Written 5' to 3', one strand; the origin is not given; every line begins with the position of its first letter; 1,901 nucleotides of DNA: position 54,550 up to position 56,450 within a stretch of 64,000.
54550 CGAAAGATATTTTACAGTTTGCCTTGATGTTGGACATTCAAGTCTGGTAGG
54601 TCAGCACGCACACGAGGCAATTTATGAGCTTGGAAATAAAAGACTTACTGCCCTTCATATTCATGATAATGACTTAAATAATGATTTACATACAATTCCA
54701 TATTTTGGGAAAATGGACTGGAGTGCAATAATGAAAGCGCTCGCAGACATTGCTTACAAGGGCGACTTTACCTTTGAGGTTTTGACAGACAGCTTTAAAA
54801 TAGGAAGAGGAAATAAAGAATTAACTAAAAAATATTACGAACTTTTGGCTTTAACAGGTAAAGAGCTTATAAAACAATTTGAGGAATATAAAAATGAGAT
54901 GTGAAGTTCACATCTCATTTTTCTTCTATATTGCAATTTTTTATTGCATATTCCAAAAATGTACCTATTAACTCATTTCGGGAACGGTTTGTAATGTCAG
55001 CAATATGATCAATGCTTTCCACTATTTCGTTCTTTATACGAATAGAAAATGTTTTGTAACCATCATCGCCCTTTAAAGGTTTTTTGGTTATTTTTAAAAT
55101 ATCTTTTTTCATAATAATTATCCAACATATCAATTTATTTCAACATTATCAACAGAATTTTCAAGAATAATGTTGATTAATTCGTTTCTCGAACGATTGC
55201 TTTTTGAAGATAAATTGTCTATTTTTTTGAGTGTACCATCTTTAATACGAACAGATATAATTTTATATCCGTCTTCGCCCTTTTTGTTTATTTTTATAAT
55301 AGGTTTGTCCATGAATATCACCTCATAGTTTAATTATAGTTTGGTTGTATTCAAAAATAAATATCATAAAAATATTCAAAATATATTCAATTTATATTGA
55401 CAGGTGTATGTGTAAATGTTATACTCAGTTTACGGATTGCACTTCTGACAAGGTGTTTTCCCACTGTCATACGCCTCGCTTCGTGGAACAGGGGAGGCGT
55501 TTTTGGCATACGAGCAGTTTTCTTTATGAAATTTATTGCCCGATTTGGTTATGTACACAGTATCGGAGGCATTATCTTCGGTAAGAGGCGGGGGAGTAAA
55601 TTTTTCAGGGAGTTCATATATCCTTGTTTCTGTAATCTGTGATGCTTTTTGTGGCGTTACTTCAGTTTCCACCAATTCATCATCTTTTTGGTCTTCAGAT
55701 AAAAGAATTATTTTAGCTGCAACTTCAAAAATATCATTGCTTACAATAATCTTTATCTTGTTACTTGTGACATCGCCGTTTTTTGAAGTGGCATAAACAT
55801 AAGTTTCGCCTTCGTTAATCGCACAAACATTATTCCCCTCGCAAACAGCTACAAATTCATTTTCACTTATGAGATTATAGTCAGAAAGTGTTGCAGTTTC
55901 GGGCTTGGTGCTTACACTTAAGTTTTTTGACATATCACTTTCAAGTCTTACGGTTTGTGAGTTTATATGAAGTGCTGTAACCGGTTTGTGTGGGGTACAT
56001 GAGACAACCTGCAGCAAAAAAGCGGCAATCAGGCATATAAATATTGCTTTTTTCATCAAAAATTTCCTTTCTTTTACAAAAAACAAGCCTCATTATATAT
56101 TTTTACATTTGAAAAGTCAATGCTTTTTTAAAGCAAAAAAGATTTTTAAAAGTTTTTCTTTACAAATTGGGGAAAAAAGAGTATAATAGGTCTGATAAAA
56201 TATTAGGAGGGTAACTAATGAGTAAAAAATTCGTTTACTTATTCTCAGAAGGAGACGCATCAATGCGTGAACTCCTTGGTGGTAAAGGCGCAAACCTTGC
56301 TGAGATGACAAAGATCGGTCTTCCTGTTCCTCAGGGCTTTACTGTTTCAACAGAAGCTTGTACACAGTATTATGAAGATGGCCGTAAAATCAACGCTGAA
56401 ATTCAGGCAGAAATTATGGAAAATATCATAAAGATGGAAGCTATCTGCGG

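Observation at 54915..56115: Tandem paralogous CopG/RHH-like small proteins downstream of a Cys/His-tailed lipoprotein, with direct-repeat operators and an internal antisense-facing promoter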

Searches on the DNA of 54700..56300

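Call 57: search_rna_families(source=window, start=54700, end=56300, threshold=evalue, max_evalue=1)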
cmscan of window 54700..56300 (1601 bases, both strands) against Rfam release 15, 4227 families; matches with E-value up to 1: 1.
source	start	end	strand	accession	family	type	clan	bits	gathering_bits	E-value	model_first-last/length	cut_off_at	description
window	54891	54982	-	RF02376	antisense_SR1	Gene; sRNA;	-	18.1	45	0.9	1-210/210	no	SR1 sRNA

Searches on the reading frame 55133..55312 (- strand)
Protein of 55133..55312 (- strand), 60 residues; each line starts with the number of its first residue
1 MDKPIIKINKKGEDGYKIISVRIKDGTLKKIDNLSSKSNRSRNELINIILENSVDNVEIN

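Call 3: search_protein_families(library=pfam, proteins=[window:55133-55312:-], max_evalue=10)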
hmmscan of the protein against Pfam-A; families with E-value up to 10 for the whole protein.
seq(60 aa): 1 family
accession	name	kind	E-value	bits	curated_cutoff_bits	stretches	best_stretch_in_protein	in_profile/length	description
PF01402.27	RHH_1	-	0.0014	19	20.5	1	19-46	2-29/39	Ribbon-helix-helix protein, copG family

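Call 4: search_protein_families(library=ncbifam, proteins=[window:55133-55312:-], max_evalue=10)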
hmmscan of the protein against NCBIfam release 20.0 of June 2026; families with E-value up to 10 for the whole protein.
seq(60 aa): 4 families
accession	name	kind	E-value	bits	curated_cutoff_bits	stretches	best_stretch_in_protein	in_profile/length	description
NF008671.0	PRK11675.1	equivalog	0.00034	21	62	1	9-56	43-90/95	LexA regulated protein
NF053762.1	aCcr1_fam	equivalog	0.0024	17.7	60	1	17-46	1-30/38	aCcr1 family cell cycle regulator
NF041200.1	mob_BfmA_Nterm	domain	0.015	15.5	24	1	20-50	3-33/81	BfmA/BtgA family mobilization protein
NF047399.1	BrnA_antitoxin_add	equivalog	0.055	13.6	60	1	16-52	32-68/70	type II toxin-antitoxin system BrnA family antitoxin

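Call 10: find_encoding_contigs(protein=window:55133-55312:-, flank=8000, max_places=10)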
Protein seq(60 aa) (60 aa): 12 contigs read that carry it; 8 places shown.
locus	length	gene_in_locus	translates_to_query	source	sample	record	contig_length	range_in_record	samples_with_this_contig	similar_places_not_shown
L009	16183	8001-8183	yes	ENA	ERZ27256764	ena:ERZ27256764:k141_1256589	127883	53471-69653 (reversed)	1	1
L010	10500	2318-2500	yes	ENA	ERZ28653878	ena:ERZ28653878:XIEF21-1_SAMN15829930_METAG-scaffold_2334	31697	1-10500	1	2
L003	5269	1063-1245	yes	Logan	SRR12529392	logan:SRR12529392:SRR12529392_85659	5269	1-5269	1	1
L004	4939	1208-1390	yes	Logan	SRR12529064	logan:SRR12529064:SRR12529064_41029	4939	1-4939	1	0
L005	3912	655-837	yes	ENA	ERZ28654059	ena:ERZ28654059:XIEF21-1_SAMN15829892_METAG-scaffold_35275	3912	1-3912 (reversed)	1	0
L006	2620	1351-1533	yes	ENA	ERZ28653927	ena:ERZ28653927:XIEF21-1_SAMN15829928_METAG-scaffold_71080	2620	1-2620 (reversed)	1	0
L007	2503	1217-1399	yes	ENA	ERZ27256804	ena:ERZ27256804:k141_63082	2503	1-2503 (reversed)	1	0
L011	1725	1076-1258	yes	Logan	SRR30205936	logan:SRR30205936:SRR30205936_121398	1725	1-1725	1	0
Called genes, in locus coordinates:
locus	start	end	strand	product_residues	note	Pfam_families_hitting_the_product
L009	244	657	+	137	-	PF12833:HTH_18, PF00165:HTH_AraC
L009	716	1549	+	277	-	PF13088:BNR_2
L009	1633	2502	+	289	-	PF00294:PfkB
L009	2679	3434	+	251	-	PF00072:Response_reg, PF08769:Spo0A_C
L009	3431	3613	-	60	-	PF01416:PseudoU_synth_1 (weak)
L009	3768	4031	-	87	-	PF01416:PseudoU_synth_1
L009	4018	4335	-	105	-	PF01381:HTH_3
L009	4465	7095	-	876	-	PF01326:PPDK_N, PF00391:PEP-utilizers, PF02896:PEP-utilizers_C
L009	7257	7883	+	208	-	-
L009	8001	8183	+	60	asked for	-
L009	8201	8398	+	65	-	-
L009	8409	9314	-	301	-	PF01261:AP_endonuc_2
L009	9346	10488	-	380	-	PF13385:Laminin_G_3, PF07833:Cu_amine_oxidN1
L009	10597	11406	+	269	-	PF07934:OGG_N, PF00730:HhH-GPD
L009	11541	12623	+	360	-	PF00266:Aminotran_5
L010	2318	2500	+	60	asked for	-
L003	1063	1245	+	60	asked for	-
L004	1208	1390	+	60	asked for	-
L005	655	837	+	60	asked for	-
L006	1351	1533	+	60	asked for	-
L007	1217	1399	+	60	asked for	-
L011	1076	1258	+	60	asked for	-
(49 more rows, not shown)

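Call 36: find_related_loci(query=A3, collection=metagenome_contigs, flank=4000)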
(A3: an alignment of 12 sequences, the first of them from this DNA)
Query A3 (60 aa) in metagenome_contigs; peptide patterns used: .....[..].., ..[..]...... (x = any residue, [..] = any of these).
74 stretches matched a pattern; 11 encode a relative of the query (tblastn E <= 1e-3); 11 distinct loci.
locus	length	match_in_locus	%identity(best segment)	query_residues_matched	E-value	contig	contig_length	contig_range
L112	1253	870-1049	85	1-60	2e-29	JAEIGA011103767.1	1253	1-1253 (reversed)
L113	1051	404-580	83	1-59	8e-27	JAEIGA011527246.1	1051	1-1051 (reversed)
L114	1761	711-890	77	1-60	5e-26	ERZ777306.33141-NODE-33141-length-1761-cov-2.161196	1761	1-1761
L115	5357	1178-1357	72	1-60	5e-25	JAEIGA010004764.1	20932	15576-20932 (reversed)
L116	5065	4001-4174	74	3-60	7e-24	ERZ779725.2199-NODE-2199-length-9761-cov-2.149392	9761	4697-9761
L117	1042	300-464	65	6-60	2e-20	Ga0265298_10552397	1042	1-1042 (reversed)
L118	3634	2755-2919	65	6-60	2e-20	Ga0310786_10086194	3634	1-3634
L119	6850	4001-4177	51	1-59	2e-18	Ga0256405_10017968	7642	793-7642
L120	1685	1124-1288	55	5-59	2e-18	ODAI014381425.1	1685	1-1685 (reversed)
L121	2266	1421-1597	49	1-59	5e-18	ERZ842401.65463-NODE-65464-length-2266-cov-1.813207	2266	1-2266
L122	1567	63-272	79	5-60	9e-13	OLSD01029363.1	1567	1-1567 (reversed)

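Call 37: find_related_loci(query=A3, collection=viral_contigs, flank=4000)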
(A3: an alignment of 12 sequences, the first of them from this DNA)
Query A3 (60 aa) in viral_contigs; peptide patterns used: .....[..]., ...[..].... (x = any residue, [..] = any of these).
209 stretches matched a pattern; 1 encode a relative of the query (tblastn E <= 1e-3); 1 distinct loci.
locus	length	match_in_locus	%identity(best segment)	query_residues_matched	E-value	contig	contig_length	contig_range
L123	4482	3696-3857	63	6-59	4e-20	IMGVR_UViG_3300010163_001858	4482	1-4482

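Call 43: search_dna_similar(query=window:55133-55312:-, collection=plasmids, mode=protein, max_rows=15)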
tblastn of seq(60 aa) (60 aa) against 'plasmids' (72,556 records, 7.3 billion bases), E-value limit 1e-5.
Records with a match: 1; places in all: 1; records where one place covers at least 80% of the query: 1.
Best place of each record, by identity: <60% 1.
By first word of the organism name: Monoglobus 1.
By predicted mobility (MOB-suite, as given by PLSDB): non-mobilizable 1.
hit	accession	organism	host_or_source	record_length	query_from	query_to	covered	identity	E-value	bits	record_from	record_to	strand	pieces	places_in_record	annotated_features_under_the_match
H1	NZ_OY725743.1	Monoglobus pectinilyticus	-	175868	6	60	92%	48.3%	4e-9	57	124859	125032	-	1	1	ribbon-helix-helix protein, CopG family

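Call 44: search_dna_similar(query=window:55133-55312:-, collection=phages, mode=protein, max_rows=15)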
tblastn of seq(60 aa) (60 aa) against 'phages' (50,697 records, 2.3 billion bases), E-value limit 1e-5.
No match.

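Call 54: search_protein_families(library=padloc, proteins=[window:55133-55312:-], max_evalue=1)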
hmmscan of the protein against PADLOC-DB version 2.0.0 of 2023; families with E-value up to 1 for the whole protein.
seq(60 aa): 0 families

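Call 55: search_protein_families(library=phrogs, proteins=[window:55133-55312:-], max_evalue=1)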
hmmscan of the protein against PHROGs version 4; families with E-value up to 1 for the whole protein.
seq(60 aa): 8 families
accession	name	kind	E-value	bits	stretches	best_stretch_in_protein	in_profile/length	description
phrog_7325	-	transcription regulation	8.1e-05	23.8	1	13-59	53-99/151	CopG-like transcriptional repressor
phrog_876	-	transcription regulation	0.00025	21.6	1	9-51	56-102/239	transcriptional repressor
phrog_582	-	transcription regulation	0.009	17.3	1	13-56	54-97/105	Arc-like repressor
phrog_13890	-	unknown function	0.015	16.3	1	14-51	15-52/73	-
phrog_4738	-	transcription regulation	0.037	14.8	1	18-46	16-45/59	transcriptional repressor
phrog_5118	-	unknown function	0.054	14.4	1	8-59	7-59/67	-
phrog_22139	-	unknown function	0.076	14.2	1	2-54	13-65/66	-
phrog_9169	-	unknown function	0.12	13.5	1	10-47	45-82/95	-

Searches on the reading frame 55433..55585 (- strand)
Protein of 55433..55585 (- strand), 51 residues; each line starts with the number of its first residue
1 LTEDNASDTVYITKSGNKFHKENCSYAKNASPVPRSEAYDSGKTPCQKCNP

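Call 66: search_protein_families(library=pfam, proteins=[window:55433-55585:-], max_evalue=10)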
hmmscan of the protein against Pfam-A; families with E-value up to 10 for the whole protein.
seq(51 aa): 0 families

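Call 67: search_solved_structures(query=window:55433-55585:-, max_evalue=10, show_alignments=2)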
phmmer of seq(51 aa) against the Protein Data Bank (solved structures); distinct sequences matched with E-value up to 10: 0.
